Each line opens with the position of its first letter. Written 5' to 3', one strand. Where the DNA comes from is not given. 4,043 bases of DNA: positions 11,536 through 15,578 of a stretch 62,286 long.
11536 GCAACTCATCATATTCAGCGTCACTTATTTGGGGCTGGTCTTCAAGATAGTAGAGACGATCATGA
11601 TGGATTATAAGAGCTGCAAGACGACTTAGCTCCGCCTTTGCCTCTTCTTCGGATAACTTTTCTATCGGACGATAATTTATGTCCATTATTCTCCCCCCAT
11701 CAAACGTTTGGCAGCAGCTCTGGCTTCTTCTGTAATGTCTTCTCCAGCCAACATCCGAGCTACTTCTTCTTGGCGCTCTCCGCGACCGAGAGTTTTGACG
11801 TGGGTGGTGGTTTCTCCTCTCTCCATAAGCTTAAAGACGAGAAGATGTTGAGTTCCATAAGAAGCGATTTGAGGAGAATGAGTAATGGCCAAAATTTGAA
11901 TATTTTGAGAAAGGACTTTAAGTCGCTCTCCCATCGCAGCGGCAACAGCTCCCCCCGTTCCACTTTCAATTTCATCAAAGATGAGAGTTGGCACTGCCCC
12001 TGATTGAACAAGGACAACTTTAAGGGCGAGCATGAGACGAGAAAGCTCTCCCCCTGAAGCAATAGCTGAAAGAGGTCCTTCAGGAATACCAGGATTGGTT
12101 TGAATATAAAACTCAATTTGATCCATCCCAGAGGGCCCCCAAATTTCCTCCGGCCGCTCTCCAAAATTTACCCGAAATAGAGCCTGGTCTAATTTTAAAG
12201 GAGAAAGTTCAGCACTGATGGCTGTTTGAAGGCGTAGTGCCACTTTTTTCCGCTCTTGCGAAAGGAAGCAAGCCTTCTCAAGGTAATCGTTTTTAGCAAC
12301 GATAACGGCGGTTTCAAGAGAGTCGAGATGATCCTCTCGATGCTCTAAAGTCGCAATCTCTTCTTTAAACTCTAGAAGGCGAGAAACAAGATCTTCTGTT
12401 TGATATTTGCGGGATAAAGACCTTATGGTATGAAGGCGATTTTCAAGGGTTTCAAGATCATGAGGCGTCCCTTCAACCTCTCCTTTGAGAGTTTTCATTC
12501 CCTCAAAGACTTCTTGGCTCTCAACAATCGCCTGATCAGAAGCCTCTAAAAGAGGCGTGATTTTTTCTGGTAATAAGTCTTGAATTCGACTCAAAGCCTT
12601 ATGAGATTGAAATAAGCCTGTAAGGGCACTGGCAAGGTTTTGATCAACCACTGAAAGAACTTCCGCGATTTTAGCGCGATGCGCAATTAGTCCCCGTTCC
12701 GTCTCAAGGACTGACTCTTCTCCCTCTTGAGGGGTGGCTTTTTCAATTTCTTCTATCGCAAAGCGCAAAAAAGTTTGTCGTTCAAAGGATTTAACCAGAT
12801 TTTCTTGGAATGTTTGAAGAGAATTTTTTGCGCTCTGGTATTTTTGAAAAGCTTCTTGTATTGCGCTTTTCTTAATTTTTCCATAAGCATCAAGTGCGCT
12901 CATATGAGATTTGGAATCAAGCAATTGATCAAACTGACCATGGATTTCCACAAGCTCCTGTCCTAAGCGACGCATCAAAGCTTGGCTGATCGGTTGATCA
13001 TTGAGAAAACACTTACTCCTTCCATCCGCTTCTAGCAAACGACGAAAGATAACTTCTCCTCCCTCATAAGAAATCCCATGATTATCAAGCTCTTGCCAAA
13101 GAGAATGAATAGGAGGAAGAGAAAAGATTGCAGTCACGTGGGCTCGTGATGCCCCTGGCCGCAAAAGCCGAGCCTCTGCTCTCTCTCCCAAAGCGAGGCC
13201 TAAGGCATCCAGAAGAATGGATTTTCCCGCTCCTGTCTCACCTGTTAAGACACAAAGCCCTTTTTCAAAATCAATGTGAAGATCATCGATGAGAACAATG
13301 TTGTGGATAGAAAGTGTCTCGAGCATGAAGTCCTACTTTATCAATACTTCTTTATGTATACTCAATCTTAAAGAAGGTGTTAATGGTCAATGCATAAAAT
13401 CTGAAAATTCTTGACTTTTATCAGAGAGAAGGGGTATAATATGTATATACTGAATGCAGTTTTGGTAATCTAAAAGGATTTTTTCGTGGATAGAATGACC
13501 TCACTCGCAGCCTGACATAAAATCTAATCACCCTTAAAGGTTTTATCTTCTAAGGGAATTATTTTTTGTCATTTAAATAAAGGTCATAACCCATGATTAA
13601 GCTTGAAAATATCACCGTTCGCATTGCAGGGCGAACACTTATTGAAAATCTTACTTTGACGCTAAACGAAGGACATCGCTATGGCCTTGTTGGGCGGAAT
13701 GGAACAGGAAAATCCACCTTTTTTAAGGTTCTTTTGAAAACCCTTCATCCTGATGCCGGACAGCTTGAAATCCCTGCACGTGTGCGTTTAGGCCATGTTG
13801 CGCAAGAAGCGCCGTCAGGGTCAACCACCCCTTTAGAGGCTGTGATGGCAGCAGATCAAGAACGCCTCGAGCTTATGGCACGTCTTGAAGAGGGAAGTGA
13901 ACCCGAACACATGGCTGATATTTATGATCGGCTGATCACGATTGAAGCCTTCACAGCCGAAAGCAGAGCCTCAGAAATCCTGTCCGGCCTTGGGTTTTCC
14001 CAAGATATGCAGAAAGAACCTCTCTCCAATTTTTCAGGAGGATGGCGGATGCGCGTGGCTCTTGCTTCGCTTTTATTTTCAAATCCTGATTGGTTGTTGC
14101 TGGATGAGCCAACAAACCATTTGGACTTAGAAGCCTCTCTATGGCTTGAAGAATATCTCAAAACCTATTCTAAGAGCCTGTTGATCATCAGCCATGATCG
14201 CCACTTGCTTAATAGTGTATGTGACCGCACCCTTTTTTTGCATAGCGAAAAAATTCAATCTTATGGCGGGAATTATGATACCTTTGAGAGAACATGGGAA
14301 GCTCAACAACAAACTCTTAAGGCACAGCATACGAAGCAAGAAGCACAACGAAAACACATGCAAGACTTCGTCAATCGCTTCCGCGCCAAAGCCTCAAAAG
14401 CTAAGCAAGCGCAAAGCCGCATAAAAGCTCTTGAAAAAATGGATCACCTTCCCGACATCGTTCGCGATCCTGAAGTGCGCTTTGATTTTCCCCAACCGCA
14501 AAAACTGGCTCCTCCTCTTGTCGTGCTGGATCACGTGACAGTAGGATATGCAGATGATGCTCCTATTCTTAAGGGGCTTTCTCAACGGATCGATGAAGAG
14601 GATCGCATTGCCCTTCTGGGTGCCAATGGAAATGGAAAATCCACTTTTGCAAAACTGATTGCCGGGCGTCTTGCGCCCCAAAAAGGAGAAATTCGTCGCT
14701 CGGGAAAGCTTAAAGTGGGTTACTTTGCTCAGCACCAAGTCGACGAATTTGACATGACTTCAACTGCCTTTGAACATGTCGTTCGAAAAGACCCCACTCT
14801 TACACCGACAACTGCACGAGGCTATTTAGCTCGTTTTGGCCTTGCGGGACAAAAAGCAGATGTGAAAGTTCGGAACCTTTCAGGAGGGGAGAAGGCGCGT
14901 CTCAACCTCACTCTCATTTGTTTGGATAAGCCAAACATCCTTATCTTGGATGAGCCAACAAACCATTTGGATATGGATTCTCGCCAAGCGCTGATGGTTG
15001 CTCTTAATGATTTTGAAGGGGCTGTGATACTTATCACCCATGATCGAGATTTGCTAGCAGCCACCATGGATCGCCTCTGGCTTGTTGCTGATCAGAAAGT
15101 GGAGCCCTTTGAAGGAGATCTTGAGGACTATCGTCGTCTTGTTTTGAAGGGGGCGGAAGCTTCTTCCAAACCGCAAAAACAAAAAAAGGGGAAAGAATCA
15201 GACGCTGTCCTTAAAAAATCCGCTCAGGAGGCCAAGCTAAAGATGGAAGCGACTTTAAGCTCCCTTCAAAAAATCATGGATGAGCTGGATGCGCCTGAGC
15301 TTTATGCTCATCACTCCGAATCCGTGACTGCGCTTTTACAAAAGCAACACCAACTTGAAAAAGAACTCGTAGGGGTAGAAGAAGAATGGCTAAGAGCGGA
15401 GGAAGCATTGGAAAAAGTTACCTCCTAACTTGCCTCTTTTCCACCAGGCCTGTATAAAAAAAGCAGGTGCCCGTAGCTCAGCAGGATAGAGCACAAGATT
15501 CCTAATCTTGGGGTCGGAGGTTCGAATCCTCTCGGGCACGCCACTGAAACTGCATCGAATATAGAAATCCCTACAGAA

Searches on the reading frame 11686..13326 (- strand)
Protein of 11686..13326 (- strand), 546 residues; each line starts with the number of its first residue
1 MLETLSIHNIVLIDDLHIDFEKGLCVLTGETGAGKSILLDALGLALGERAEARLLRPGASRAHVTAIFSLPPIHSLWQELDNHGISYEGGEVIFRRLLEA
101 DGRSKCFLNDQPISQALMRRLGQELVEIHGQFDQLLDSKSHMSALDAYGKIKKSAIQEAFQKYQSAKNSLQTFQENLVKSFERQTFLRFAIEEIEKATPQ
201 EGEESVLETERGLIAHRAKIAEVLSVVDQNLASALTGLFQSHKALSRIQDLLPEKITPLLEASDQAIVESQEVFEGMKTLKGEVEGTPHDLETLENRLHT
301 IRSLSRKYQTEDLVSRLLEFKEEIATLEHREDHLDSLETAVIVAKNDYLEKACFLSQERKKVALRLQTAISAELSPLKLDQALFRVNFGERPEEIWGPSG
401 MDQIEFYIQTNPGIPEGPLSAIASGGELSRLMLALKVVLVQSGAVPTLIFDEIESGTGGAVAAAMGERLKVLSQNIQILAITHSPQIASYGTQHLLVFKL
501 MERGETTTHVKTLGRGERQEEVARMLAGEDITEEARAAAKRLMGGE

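Call 12: search_protein_families(library=pfam, proteins=[window:11686-13326:-], max_evalue=0.001)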
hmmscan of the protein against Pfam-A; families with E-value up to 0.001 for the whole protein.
window:11686-13326:- (546 aa): 6 families
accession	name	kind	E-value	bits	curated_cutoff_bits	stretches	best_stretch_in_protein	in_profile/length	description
PF02463.25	SMC_N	-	1.7e-15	57.5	40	1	3-498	3-212/220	RecF/RecN/SMC N terminal domain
PF13476.12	AAA_23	-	1.6e-12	48.9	27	1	5-290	2-155/201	AAA domain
PF13175.12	AAA_15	-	2.8e-07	30.9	32.1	1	1-316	1-274/374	AAA ATPase domain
PF13304.12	AAA_21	-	8.9e-07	29.7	27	0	434-487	247-302/304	AAA domain, putative AbiEii toxin, Type IV TA system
PF13555.12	AAA_29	-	1.9e-05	24.8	27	1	2-44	1-44/61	P-loop containing region of AAA domain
PF13401.12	AAA_22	-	3.1e-05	24.8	27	0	20-63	3-33/130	AAA domain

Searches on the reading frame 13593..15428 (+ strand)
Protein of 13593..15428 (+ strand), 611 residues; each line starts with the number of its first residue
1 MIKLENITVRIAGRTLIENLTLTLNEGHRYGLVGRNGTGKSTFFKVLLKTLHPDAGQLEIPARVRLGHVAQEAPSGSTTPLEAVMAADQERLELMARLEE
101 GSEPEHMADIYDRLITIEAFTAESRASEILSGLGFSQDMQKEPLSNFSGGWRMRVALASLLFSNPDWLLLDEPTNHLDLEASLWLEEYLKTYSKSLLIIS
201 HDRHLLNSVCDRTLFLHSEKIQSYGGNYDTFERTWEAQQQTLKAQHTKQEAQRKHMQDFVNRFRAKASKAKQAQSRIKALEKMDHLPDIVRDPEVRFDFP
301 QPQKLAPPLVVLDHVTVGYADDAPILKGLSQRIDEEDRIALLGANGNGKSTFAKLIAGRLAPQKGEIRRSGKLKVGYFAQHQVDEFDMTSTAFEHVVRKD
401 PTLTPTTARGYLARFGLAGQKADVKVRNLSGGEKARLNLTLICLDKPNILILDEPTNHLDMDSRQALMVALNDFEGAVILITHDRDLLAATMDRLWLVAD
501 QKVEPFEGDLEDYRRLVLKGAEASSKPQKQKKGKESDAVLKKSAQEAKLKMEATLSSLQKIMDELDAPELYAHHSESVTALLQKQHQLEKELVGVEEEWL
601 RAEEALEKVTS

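Call 12: search_protein_families(library=pfam, proteins=[window:13593-15428:+], max_evalue=0.001)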
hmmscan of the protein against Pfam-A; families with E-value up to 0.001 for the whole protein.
window:13593-15428:+ (611 aa): 9 families
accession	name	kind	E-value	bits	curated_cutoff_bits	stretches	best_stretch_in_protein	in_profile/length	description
PF00005.33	ABC_tran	-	2e-49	168.2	25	2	18-175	2-137/137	ABC transporter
PF12848.13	ABC_tran_Xtn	-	1.4e-25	89.6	25.9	1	216-297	3-85/85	ABC transporter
PF13304.12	AAA_21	-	1.9e-15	58.2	27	1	260-488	116-302/304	AAA domain, putative AbiEii toxin, Type IV TA system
PF02463.25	SMC_N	-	1.4e-08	34.9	40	0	422-498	130-211/220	RecF/RecN/SMC N terminal domain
PF13555.12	AAA_29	-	1.7e-05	24.9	27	0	27-53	23-48/61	P-loop containing region of AAA domain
PF03193.22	RsgA_GTPase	-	4e-05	24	30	0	326-370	97-140/174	RsgA GTPase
PF19263.5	DUF5906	-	0.00029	21.9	27.6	0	32-49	1-19/114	Family of unknown function (DUF5906)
PF00910.28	RNA_helicase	-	0.00046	21.1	21.5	0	340-364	2-26/105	RNA helicase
PF02367.23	TsaE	-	0.00048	20.5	26.6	0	328-361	13-46/128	Threonylcarbamoyl adenosine biosynthesis protein TsaE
